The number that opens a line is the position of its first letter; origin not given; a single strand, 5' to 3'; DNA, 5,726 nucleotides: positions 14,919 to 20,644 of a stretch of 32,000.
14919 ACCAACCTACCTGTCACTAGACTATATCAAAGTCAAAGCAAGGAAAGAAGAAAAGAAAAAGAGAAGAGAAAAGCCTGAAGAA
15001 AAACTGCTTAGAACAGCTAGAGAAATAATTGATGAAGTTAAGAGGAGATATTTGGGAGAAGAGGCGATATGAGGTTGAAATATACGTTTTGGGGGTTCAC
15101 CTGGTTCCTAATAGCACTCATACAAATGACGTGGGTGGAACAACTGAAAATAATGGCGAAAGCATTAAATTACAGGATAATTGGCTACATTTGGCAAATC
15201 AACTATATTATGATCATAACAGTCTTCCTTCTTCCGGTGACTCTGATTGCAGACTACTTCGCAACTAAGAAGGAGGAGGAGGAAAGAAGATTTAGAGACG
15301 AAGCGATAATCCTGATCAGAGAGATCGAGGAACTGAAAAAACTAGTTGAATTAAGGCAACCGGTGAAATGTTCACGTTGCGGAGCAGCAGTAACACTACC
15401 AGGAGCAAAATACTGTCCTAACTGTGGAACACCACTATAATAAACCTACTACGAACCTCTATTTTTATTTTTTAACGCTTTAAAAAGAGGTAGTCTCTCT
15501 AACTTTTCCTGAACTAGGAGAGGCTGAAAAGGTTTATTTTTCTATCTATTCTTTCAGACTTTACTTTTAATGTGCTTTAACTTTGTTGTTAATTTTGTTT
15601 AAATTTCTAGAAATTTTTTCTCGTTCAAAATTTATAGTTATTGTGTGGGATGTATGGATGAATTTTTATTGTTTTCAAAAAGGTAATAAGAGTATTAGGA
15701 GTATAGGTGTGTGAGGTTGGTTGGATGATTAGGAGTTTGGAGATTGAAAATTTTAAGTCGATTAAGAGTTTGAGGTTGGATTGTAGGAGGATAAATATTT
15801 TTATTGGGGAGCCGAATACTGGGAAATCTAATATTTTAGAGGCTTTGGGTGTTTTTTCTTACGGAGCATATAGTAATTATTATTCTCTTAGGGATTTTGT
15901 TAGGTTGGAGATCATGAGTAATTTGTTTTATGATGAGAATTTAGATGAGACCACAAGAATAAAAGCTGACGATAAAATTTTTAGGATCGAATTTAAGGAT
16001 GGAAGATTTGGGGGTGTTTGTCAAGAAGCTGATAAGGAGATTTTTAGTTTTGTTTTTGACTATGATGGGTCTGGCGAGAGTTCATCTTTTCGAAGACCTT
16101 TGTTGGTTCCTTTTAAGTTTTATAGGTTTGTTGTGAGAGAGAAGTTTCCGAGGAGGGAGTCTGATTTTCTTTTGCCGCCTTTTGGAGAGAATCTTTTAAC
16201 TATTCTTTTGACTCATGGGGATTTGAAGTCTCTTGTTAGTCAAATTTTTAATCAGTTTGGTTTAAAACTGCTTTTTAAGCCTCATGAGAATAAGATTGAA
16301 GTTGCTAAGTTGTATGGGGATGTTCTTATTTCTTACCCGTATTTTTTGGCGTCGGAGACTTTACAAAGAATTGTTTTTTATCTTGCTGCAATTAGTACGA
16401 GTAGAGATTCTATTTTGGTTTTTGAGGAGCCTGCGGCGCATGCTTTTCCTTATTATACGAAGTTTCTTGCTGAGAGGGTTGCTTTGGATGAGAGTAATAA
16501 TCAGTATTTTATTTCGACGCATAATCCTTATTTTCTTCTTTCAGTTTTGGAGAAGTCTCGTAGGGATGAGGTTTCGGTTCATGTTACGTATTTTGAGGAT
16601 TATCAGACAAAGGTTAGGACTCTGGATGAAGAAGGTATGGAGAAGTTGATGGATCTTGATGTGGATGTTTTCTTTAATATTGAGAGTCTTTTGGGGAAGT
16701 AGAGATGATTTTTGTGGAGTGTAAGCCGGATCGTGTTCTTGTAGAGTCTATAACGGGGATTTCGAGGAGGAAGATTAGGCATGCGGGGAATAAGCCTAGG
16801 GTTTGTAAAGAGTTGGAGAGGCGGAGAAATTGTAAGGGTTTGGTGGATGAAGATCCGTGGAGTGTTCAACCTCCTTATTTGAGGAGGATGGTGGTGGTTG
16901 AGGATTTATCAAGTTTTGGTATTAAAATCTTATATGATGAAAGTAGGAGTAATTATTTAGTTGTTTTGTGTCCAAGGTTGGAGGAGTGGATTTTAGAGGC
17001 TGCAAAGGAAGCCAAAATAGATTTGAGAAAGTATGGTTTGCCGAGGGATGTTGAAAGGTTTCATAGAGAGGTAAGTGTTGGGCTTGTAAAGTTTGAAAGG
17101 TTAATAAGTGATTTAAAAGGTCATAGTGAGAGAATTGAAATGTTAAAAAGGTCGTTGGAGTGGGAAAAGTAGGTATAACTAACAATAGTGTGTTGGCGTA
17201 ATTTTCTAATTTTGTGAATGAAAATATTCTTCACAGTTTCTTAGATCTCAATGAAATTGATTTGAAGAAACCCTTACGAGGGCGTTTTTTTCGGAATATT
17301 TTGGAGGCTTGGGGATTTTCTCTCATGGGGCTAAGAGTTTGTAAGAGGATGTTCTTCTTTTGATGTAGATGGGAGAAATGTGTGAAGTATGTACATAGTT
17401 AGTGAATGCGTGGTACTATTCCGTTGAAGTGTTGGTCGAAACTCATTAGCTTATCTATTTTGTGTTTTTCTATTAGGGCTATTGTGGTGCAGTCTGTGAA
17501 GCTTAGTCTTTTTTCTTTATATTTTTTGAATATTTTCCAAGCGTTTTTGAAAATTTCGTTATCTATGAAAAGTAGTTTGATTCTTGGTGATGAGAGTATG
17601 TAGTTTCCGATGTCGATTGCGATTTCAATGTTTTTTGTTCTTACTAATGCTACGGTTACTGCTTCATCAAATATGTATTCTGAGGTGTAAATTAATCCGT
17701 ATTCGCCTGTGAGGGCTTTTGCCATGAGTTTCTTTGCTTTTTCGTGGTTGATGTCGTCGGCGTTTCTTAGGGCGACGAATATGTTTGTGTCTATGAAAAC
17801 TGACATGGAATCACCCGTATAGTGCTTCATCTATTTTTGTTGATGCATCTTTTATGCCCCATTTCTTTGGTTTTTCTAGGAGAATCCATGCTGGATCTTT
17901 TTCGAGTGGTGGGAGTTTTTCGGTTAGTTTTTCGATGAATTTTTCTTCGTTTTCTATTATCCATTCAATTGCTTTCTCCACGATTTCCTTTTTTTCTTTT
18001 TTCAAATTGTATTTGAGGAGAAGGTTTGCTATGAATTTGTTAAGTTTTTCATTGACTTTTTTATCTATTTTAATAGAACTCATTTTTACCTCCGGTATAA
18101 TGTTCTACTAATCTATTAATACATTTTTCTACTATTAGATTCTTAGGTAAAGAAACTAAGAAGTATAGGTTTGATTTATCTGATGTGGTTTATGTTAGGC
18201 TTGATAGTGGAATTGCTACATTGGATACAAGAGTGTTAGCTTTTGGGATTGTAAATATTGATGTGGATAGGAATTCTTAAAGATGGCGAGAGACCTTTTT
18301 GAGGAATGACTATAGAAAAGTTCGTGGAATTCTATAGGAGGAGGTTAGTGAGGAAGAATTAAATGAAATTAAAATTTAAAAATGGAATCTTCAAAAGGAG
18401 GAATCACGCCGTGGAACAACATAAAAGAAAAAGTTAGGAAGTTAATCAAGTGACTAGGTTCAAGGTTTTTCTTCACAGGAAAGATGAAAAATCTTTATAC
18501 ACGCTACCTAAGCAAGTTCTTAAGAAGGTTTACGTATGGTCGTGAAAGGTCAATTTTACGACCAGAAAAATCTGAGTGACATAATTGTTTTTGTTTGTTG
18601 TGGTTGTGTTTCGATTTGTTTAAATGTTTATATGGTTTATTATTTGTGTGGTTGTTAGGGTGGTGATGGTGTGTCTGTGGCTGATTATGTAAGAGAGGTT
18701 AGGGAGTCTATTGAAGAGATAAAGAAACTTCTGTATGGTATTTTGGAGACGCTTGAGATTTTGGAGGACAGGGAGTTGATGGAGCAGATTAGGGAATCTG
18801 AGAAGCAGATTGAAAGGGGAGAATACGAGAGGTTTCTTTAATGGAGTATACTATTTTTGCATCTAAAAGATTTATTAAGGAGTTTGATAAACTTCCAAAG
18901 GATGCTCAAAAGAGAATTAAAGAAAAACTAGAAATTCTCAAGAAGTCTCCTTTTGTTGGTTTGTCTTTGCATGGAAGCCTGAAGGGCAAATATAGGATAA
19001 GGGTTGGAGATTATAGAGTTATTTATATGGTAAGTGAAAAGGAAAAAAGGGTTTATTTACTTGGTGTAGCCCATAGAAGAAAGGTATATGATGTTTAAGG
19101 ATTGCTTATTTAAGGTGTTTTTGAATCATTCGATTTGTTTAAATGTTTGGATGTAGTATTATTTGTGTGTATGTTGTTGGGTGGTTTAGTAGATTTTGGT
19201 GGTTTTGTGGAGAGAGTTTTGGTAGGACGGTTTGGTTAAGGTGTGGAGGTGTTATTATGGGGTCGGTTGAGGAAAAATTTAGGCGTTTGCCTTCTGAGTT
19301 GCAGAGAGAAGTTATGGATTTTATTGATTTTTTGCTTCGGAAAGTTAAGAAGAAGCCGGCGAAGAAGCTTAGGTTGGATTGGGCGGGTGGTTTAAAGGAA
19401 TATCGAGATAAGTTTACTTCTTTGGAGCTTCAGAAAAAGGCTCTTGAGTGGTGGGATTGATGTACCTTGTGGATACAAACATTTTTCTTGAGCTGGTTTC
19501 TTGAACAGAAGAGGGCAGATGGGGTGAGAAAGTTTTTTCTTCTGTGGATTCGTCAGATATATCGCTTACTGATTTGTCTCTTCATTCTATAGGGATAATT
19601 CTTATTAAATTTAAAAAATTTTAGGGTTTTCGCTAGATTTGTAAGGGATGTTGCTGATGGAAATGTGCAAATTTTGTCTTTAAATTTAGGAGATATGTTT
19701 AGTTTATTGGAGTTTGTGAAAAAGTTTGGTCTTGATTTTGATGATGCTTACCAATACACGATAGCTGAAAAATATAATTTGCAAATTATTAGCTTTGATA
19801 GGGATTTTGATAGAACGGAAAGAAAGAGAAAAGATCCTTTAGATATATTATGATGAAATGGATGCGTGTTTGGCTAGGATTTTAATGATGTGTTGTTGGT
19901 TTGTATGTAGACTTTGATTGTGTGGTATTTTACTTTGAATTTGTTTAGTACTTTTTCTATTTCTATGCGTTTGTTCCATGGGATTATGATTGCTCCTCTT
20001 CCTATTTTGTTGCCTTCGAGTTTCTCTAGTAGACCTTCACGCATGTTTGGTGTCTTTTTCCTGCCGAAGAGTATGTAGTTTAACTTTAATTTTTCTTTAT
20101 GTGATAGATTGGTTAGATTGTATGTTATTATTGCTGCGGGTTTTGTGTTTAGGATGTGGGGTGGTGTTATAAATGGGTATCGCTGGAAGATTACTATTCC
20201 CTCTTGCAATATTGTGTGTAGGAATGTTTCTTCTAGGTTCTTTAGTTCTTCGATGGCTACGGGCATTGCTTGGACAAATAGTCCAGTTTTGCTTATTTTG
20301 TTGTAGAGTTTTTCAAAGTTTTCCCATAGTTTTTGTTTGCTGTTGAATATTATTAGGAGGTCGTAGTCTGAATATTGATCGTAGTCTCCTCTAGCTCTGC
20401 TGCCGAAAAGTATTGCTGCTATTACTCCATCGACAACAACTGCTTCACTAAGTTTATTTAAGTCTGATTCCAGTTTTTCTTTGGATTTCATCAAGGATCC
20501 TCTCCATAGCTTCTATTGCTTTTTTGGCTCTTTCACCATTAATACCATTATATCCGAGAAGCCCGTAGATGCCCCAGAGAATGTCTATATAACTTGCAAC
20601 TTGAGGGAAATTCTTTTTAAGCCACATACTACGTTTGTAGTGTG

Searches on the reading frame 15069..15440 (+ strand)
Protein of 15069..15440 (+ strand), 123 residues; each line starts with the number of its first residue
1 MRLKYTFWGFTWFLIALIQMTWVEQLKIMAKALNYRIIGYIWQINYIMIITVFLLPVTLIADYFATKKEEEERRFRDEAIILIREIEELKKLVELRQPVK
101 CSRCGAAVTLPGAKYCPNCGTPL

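Call 72: search_protein_families(library=pfam, proteins=[window:15069-15440:+], max_evalue=0.0001)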
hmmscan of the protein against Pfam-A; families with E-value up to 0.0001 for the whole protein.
window:15069-15440:+ (123 aa): 2 families
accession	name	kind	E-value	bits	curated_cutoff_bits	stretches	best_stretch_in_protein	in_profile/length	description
PF13240.11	Zn_Ribbon_1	-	2.4e-07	30.8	25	1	100-123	1-23/23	zinc-ribbon domain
PF13248.11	Zn_ribbon_3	-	1.8e-05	24.4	27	1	99-123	3-26/26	zinc-ribbon domain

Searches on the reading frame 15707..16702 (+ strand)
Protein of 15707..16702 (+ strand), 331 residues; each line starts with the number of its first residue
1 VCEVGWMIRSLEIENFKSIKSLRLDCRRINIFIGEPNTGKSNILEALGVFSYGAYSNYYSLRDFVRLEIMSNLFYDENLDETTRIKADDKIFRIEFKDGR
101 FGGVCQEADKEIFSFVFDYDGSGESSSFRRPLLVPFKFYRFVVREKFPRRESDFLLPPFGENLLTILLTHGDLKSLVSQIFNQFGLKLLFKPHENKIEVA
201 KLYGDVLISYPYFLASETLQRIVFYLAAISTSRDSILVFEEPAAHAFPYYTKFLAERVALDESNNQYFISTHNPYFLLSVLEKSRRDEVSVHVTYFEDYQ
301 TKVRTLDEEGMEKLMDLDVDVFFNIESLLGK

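Call 72: search_protein_families(library=pfam, proteins=[window:15707-16702:+], max_evalue=0.0001)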
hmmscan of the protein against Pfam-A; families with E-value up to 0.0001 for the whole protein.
window:15707-16702:+ (331 aa): 5 families
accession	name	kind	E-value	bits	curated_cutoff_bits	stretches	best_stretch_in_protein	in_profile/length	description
PF13175.12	AAA_15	-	2e-17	64.3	32.1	1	7-97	1-82/374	AAA ATPase domain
PF13304.12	AAA_21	-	4.8e-10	40.4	27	1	29-277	1-303/304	AAA domain, putative AbiEii toxin, Type IV TA system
PF02463.25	SMC_N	-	5.6e-07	29.6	40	0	7-51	1-47/220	RecF/RecN/SMC N terminal domain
PF13476.12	AAA_23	-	3.3e-06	28.3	27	1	10-99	1-82/201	AAA domain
PF11398.14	DUF2813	-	8.1e-05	22.6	21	0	8-65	3-61/372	Protein of unknown function (DUF2813)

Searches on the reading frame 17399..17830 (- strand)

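Call 72: search_protein_families(library=pfam, proteins=[window:17399-17830:-], max_evalue=0.0001)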
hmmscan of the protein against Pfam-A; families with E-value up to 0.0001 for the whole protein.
window:17399-17830:- (143 aa): 1 family
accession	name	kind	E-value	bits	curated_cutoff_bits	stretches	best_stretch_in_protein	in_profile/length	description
PF01850.27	PIN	-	4.3e-18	66.5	23.6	1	11-136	1-115/120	PIN domain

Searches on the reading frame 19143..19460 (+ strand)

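Call 72: search_protein_families(library=pfam, proteins=[window:19143-19460:+], max_evalue=0.0001)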
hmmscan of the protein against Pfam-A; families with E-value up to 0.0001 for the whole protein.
window:19143-19460:+ (105 aa): 1 family
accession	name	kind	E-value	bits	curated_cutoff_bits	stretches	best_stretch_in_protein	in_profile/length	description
PF10047.15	DUF2281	-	6.4e-17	62.4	26.5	1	43-100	3-64/64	Protein of unknown function (DUF2281)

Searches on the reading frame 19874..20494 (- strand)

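Call 73: search_protein_families(library=pfam, proteins=[window:19874-20494:-], max_evalue=0.0001)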
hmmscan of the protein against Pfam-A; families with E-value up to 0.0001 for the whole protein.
window:19874-20494:- (206 aa): 2 families
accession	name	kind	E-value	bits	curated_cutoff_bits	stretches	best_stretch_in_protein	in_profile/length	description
PF18765.7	Polbeta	-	2.3e-14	53.7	26.9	1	23-105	12-90/93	Polymerase beta, Nucleotidyltransferase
PF01909.29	NTP_transf_2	-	1.5e-10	41.7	21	1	14-88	3-78/93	Nucleotidyltransferase domain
